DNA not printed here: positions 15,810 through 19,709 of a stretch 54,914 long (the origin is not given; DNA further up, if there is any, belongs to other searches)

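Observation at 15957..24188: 2743-aa cysteine-rich giant surface protein with a recurring C-x6-C loop motif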

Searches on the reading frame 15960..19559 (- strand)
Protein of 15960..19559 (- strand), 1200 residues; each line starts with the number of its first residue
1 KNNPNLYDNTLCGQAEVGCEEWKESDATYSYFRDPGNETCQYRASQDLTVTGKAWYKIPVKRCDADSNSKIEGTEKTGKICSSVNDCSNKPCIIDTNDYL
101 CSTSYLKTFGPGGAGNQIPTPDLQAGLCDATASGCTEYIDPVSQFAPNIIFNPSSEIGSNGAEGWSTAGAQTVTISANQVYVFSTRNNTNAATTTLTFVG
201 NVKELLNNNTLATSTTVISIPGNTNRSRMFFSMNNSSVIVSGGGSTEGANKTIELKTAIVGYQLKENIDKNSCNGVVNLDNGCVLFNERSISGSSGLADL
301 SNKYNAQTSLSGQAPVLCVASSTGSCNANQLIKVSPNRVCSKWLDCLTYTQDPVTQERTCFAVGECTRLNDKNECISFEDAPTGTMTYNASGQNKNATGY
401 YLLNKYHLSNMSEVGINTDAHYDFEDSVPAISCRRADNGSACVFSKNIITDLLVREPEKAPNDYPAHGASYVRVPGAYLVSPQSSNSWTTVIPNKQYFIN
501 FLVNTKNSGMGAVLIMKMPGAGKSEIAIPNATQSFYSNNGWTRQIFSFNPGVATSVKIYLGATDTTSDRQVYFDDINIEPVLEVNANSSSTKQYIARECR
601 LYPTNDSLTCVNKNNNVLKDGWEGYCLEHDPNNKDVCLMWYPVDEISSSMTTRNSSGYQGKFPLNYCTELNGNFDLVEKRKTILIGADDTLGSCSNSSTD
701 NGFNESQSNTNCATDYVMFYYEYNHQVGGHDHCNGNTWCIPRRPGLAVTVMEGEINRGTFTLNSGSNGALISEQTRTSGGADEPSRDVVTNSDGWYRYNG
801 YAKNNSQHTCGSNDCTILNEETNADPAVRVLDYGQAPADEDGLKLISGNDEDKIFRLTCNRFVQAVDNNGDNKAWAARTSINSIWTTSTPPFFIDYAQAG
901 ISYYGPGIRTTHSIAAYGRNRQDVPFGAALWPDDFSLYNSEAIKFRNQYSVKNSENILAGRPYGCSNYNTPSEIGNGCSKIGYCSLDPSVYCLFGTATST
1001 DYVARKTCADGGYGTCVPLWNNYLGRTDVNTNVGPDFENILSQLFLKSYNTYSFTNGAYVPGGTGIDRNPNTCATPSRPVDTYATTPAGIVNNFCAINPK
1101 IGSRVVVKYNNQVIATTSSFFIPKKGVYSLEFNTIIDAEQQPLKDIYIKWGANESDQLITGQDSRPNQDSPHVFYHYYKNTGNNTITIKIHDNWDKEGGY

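Call 28: find_related_loci(query=A2, collection=metagenome_contigs, flank=10000)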
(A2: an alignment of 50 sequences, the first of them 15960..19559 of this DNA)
Query A2 (1200 aa) in metagenome_contigs; peptide patterns used: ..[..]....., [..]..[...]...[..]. (x = any residue, [..] = any of these).
342 stretches matched a pattern; 159 encode a relative of the query (tblastn E <= 1e-3); the best 80 are kept; 80 distinct loci.
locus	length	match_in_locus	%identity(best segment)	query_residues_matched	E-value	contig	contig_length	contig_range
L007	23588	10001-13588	63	1-1197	0e+0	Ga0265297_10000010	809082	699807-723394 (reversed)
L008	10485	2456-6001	58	1-1200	0e+0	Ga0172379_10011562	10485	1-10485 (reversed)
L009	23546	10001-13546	58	1-1200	0e+0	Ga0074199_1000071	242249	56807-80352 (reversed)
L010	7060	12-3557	58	1-1200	0e+0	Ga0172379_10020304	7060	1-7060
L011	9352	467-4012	58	1-1200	0e+0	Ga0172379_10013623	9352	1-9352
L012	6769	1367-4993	55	1-1200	0e+0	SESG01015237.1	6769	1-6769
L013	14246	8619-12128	56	2-1196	0e+0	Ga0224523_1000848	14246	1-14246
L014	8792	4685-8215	55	2-1194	0e+0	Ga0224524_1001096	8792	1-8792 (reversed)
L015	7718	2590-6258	53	1-1200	0e+0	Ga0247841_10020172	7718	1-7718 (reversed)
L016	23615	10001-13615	58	1-1200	0e+0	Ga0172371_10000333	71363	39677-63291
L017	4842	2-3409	53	49-1200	0e+0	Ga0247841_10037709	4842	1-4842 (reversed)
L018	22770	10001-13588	50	1-1196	0e+0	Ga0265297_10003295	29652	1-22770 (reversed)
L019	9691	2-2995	57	199-1200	0e+0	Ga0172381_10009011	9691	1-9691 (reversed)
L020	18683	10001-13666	48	1-1196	0e+0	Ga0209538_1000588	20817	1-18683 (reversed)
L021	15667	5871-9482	47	1-1194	0e+0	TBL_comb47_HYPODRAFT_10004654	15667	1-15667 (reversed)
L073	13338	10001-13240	42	1-1065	7e-166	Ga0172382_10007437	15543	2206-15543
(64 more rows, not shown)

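Call 42: predict_structure(alignment_id=A2)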
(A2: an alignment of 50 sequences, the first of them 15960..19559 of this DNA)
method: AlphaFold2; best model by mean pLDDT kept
length: 1200 residues; sequences in the alignment: 50
mean_pLDDT: 72.1   pTM: 0.59
mean pLDDT of the five models: 72.1, 71.8, 71.2, 70.3, 67.5
residues with pLDDT >= 90: 209; 70-90: 541; 50-70: 228; < 50: 222
segments of 3 or more residues with pLDDT < 50: 1-35, 105-118, 125-139, 141-144, 261-269, 287-308, 317-328, 334-342, 368-373, 380-401, 458-461, 587-589, 601-604, 606-609, 611-621, 644-652, 697-700, 766-782, 1028-1032
pLDDT, mean of each block of 10 residues (from residue 1): 32 33 42 50 73 74 87 83 83 85 52 42 42 40 62 73 77 83 79 87 68 83 79 87 63 76 43 59 50 32 45 53 47 45 51 51 51 51 35 39 58 81 68 86 76 64 57 92 83 90 89 93 83 89 90 91 90 89 65 75 46 40 69 65 48 61 88 90 81 59 51 78 76 80 69 68 52 46 54 80 66 72 88 84 88 90 83 87 87 80 78 84 78 71 91 88 81 75 91 80 89 89 65 74 89 83 80 87 87 89 89 88 87 93 89 80 87 86 92 91
secondary structure, 60 per line:
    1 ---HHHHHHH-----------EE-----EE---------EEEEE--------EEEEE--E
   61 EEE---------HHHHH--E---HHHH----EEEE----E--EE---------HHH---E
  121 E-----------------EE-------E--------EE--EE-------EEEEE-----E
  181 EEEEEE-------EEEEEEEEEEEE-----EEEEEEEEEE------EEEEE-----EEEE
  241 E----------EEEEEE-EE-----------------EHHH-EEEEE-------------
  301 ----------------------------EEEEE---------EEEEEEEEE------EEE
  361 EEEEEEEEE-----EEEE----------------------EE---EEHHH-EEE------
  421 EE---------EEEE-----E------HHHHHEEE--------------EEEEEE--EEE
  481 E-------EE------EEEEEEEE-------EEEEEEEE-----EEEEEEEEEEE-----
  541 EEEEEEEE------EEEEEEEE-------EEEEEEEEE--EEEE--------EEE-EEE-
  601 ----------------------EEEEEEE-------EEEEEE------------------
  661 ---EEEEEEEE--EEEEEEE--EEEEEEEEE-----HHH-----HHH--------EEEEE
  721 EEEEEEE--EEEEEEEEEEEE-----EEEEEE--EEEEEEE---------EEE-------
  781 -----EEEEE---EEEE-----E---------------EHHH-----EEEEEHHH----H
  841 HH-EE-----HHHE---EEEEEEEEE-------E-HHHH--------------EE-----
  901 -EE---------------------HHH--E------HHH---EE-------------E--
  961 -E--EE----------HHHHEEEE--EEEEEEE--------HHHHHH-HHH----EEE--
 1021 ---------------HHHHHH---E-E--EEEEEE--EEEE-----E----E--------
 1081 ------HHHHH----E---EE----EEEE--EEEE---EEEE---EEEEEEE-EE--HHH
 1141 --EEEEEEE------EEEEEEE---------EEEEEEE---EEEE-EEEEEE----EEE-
elements in order (helices of 4 or more, strands of 3 or more residues): H4-10 E40-44 E53-57 E60-63 H73-77 H84-87 E92-95 E170-174 E180-186 E194-205 E211-220 E227-231 E237-241 E252-257 E283-287 E329-333 E343-351 E358-369 E375-378 E412-414 E432-435 H448-452 E453-455 E470-475 E478-481 E497-504 E512-519 E525-535 E541-548 E555-562 E570-578 E581-584 E593-595 E597-599 E623-629 E637-642 E664-671 E674-680 E683-691 E716-727 E730-741 E747-752 E755-761 E771-773 E786-790 E794-797 E828-832 E858-866 H876-879 H977-980 E981-984 E987-993 H1002-1007 E1016-1018 H1036-1041 E1050-1055 E1058-1061 H1087-1091 E1106-1109 E1112-1115 E1119-1122 E1126-1132 E1143-1149 E1156-1162 E1172-1178 E1182-1185 E1187-1192 E1197-1199

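Call 46: fold_search(model_id=the predicted structure, library=pdb)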
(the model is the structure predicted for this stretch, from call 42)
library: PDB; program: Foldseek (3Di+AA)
matches with E <= 10: 1744; with E <= 0.001: 90
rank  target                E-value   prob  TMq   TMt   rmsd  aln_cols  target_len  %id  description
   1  9vql_B                1.8e-06  0.98  0.09  0.12  32.0       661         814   11  Cryo-EM structure of the dimeric Elapor1 mutant (released 2025-07-23)
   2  9vqm_A                3.8e-06  1.00  0.09  0.13  28.1       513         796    9  Cryo-EM structure of Elapor1WT in tetrameric form (released 2025-07-23)
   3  9vqm_D                4.7e-06  1.00  0.10  0.14  30.0       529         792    8  Cryo-EM structure of Elapor1WT in tetrameric form (released 2025-07-23)
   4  2zex_B                5.2e-06  1.00  0.10  0.66   4.3       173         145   16  Family 16 carbohydrate binding module (released 2008-03-04)
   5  4xup_A                5.2e-06  1.00  0.10  0.31  20.8       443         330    8  Structure of the N-terminal CBM22-1-CBM22-2 tandem domain from Paenibacillus barcinonensis Xyn10C (released 2015-06-03)
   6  2zex_A                5.5e-06  1.00  0.10  0.58   6.7       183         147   16  Family 16 carbohydrate binding module (released 2008-03-04)
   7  2zey_A                7.4e-06  1.00  0.10  0.66   4.3       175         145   15  Family 16 carbohydrate binding module (released 2008-03-04)
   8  4xup_E                7.4e-06  1.00  0.10  0.57   6.7       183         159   10  Structure of the N-terminal CBM22-1-CBM22-2 tandem domain from Paenibacillus barcinonensis Xyn10C (released 2015-06-03)
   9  4xup_F                8.2e-06  1.00  0.09  0.31  15.3       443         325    8  Structure of the N-terminal CBM22-1-CBM22-2 tandem domain from Paenibacillus barcinonensis Xyn10C (released 2015-06-03)
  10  3oea_A                8.7e-06  1.00  0.10  0.63   5.5       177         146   16  Crystal structure of the Q121E mutants of C.polysaccharolyticus CBM16-1 bound to cellopentaose (released 2010-08-25)
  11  4xup_B                8.7e-06  1.00  0.09  0.30  14.2       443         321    8  Structure of the N-terminal CBM22-1-CBM22-2 tandem domain from Paenibacillus barcinonensis Xyn10C (released 2015-06-03)
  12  4xup_C                1.0e-05  1.00  0.10  0.57   6.8       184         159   11  Structure of the N-terminal CBM22-1-CBM22-2 tandem domain from Paenibacillus barcinonensis Xyn10C (released 2015-06-03)
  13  4xup_D                1.0e-05  1.00  0.10  0.31  20.4       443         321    8  Structure of the N-terminal CBM22-1-CBM22-2 tandem domain from Paenibacillus barcinonensis Xyn10C (released 2015-06-03)
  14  9vqm_C                1.1e-05  0.97  0.09  0.12  30.3       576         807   10  Cryo-EM structure of Elapor1WT in tetrameric form (released 2025-07-23)
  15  2zew_B                1.1e-05  1.00  0.10  0.66   4.2       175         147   15  Family 16 Cabohydrate Binding Domain Module 1 (released 2008-03-04)
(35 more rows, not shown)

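Call 81: fold_search(model_id=the predicted structure, library=viral)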
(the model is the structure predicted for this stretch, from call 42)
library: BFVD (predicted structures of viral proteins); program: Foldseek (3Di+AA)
matches with E <= 10: 1701; with E <= 0.001: 259
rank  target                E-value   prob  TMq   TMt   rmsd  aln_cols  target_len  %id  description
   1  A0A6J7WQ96            2.6e-10  1.00  0.10  0.15  26.2       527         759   13  CBM-cenC domain-containing protein [uncultured Caudovirales phage]
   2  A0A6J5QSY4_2          4.0e-10  1.00  0.10  0.09  37.9       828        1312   11  Carbohydrate-binding, CenC-like [uncultured Caudovirales phage]
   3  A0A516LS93            5.0e-10  0.97  0.09  0.08  43.6      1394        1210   10  (no name in the UniProt tables at hand)
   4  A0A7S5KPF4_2          8.3e-10  1.00  0.10  0.10  33.6       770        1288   11  Host specificity protein J [Bacteriophage DSS3_VP1]
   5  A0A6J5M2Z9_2          4.3e-09  1.00  0.11  0.13  33.2       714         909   11  Fibronectin type III [uncultured Caudovirales phage]
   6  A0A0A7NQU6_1          1.2e-08  1.00  0.08  0.09  37.9       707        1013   13  ILEI/PANDER domain-containing protein [Lactobacillus phage LfeInf]
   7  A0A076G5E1            3.2e-08  0.99  0.07  0.13  31.3       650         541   10  (no name in the UniProt tables at hand)
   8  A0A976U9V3            6.8e-08  1.00  0.10  0.10  37.6       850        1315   10  (no name in the UniProt tables at hand)
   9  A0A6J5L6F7            8.4e-08  1.00  0.10  0.14  22.1       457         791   10  Tail protein I [uncultured Caudovirales phage]
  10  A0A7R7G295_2          9.3e-08  1.00  0.10  0.13  29.4       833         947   11  (no name in the UniProt tables at hand)
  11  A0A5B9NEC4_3          1.0e-07  0.99  0.12  0.13  35.4      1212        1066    9  Tail fiber protein [Klebsiella phage KPN4]
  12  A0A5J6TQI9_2          1.1e-07  0.89  0.08  0.12  40.3      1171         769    9  (no name in the UniProt tables at hand)
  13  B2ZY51                1.2e-07  0.99  0.07  0.07  27.3       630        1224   13  Peptidase S74 domain-containing protein [Ralstonia phage phiRSL1]
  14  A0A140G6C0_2          1.3e-07  1.00  0.08  0.12  32.3       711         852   11  Minor tail protein [Arthrobacter phage KellEzio]
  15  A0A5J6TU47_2          1.5e-07  1.00  0.11  0.09  23.3       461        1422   12  (no name in the UniProt tables at hand)
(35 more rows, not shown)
